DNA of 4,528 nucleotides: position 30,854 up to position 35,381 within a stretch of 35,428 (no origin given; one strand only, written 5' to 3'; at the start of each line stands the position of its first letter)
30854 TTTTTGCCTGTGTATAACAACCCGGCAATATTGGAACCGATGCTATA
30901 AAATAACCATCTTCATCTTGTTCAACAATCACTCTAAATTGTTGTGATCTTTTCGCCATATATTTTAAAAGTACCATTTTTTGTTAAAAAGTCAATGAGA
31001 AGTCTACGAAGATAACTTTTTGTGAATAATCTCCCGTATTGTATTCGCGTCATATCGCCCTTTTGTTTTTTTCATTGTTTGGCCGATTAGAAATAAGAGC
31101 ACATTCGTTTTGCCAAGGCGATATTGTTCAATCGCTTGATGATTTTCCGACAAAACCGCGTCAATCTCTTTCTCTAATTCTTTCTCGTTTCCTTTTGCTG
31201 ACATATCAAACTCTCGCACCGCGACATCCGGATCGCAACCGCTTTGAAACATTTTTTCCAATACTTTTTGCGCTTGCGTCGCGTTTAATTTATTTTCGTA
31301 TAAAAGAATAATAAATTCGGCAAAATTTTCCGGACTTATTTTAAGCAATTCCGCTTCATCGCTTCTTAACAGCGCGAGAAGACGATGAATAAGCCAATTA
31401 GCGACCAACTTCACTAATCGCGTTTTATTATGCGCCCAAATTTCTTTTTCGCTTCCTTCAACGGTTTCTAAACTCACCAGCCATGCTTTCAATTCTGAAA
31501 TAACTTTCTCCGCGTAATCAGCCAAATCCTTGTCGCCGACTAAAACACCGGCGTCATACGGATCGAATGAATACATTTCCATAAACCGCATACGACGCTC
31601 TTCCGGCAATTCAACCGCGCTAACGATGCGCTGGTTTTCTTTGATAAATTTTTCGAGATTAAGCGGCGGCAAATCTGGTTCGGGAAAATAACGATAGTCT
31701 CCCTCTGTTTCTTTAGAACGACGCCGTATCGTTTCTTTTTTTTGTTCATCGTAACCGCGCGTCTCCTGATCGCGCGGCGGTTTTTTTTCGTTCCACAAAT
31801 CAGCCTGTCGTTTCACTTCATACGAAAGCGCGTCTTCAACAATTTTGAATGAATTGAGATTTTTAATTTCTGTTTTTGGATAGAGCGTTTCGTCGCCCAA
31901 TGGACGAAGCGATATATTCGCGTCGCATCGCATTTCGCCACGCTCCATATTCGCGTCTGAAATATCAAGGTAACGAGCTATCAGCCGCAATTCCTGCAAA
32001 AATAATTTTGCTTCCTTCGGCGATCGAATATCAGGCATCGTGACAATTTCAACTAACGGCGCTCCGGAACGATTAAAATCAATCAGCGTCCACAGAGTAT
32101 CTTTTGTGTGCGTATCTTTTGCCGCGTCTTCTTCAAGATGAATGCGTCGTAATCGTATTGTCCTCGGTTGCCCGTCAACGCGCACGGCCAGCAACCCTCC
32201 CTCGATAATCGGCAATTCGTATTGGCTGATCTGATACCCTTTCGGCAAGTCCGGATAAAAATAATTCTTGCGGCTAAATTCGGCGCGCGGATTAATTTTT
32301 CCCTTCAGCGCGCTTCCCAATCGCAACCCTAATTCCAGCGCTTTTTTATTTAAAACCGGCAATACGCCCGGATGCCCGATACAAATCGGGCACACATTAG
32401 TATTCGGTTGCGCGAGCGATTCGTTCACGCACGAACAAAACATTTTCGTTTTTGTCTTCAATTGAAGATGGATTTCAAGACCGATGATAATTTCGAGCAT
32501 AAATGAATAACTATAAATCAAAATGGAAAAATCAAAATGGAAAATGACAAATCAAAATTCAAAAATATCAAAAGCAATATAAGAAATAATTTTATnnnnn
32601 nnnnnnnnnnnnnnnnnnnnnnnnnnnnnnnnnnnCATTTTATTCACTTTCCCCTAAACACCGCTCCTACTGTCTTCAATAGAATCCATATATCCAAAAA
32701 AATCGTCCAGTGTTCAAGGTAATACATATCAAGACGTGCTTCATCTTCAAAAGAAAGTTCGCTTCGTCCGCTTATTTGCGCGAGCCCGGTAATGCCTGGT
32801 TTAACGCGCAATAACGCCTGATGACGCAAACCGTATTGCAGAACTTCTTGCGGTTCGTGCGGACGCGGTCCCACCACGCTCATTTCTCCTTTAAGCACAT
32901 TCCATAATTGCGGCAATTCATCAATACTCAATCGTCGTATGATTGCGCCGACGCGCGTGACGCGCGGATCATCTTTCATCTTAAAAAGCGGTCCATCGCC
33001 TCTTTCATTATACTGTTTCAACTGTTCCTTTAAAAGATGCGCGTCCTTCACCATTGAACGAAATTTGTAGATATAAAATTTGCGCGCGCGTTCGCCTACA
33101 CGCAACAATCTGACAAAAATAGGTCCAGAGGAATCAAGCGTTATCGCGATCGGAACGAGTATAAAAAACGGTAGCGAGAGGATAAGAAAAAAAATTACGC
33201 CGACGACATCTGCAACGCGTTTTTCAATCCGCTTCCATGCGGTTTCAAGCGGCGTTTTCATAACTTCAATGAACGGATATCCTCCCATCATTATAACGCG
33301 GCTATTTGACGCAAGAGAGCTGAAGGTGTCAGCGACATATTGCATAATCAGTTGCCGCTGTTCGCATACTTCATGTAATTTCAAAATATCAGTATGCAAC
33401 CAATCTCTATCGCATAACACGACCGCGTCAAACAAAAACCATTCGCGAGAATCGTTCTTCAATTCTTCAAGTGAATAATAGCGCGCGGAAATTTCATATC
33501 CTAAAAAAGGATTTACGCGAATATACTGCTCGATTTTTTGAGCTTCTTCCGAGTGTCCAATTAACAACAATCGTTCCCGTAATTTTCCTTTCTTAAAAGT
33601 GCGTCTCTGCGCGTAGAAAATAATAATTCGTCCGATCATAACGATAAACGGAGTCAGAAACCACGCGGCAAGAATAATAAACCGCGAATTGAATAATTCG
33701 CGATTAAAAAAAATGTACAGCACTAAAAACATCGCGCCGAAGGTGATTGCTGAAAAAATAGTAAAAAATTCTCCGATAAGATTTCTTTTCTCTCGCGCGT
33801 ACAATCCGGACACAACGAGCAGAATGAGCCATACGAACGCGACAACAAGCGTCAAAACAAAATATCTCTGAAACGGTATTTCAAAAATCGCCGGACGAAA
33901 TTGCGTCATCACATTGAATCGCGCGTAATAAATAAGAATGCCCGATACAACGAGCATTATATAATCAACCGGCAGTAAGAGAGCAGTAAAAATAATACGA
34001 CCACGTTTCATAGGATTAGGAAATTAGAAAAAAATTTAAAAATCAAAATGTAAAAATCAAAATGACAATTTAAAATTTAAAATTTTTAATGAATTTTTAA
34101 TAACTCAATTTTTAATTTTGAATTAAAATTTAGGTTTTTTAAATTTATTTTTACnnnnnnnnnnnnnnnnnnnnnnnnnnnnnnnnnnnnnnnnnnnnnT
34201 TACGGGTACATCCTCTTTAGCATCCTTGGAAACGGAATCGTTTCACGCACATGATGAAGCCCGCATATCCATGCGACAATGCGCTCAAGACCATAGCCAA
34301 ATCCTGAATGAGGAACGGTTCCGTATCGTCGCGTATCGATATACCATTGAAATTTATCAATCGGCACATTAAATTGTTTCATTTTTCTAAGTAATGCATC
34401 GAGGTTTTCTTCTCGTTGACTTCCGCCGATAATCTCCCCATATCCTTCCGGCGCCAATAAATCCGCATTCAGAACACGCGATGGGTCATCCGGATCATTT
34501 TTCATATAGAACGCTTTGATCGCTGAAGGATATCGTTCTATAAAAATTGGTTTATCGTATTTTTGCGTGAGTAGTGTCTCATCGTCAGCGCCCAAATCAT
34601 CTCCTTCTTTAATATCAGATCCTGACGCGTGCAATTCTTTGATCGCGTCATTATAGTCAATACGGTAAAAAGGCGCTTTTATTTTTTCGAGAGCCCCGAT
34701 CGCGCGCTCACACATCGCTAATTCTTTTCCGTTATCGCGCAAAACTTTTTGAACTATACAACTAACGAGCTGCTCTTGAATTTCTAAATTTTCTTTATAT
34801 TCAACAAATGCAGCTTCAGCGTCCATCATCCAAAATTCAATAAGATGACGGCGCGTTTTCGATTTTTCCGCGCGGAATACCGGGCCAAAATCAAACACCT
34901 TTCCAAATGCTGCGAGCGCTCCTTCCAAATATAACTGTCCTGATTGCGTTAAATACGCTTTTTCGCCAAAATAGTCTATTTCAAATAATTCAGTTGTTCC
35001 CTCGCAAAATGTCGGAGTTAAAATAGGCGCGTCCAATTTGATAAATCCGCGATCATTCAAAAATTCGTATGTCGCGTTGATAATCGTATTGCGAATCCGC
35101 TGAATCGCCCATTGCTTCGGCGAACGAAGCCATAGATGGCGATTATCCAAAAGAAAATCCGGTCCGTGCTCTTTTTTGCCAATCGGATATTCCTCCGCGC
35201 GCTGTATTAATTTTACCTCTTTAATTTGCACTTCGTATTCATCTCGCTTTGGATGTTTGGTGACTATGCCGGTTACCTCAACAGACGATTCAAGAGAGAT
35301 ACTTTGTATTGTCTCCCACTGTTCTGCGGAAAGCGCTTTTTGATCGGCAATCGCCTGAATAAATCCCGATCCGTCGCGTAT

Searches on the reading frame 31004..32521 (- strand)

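Call 35: search_protein_families(library=pfam, proteins=[window:31004-32521:-], max_evalue=0.001)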
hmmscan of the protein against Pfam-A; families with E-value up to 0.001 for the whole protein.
window:31004-32521:- (505 aa): 2 families
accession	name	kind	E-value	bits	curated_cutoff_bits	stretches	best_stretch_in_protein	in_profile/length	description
PF02934.20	GatB_N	-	3.4e-115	384.4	23.4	1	12-291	2-273/277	GatB/GatE catalytic domain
PF02637.23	GatB_Yqey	-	8.3e-34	117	27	1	369-503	12-148/148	GatB domain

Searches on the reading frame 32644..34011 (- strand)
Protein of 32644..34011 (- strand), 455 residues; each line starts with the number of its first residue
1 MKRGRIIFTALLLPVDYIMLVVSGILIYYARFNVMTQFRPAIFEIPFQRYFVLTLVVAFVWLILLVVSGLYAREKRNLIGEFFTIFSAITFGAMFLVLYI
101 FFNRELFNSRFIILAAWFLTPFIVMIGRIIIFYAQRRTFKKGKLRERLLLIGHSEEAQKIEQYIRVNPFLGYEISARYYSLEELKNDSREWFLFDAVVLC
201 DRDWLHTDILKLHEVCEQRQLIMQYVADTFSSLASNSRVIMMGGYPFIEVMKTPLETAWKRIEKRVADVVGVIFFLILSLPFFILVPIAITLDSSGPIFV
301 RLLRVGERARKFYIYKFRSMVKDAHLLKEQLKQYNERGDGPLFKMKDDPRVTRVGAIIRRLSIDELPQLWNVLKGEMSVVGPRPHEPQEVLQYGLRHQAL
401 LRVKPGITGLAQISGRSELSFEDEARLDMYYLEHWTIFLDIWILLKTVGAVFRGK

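Call 35: search_protein_families(library=pfam, proteins=[window:32644-34011:-], max_evalue=0.001)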
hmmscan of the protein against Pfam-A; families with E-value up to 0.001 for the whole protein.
window:32644-34011:- (455 aa): 2 families
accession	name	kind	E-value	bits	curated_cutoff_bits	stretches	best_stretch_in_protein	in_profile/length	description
PF02397.22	Bac_transf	-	3.6e-62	209.5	27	1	264-452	1-178/179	Bacterial sugar transferase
PF13727.12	CoA_binding_3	-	9.7e-08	32.7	25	1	69-175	4-107/175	CoA-binding domain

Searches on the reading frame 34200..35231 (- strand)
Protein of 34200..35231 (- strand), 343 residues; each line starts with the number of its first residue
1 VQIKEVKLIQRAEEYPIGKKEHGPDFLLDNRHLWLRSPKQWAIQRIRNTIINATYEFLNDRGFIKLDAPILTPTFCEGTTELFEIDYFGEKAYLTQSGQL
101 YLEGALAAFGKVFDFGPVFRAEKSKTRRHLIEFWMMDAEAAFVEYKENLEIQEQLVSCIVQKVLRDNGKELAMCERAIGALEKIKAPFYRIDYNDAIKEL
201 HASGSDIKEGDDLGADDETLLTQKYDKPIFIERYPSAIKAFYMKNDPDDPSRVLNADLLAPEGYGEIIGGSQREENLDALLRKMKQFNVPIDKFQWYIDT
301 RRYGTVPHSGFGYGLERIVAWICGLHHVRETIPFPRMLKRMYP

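Call 35: search_protein_families(library=pfam, proteins=[window:34200-35231:-], max_evalue=0.001)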
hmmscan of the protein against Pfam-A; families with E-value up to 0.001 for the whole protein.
window:34200-35231:- (343 aa): 1 family
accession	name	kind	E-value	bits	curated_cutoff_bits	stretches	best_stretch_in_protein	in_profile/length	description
PF00152.25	tRNA-synt_2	-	4.4e-72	243.2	25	1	25-337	3-307/308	tRNA synthetases class II (D, K and N)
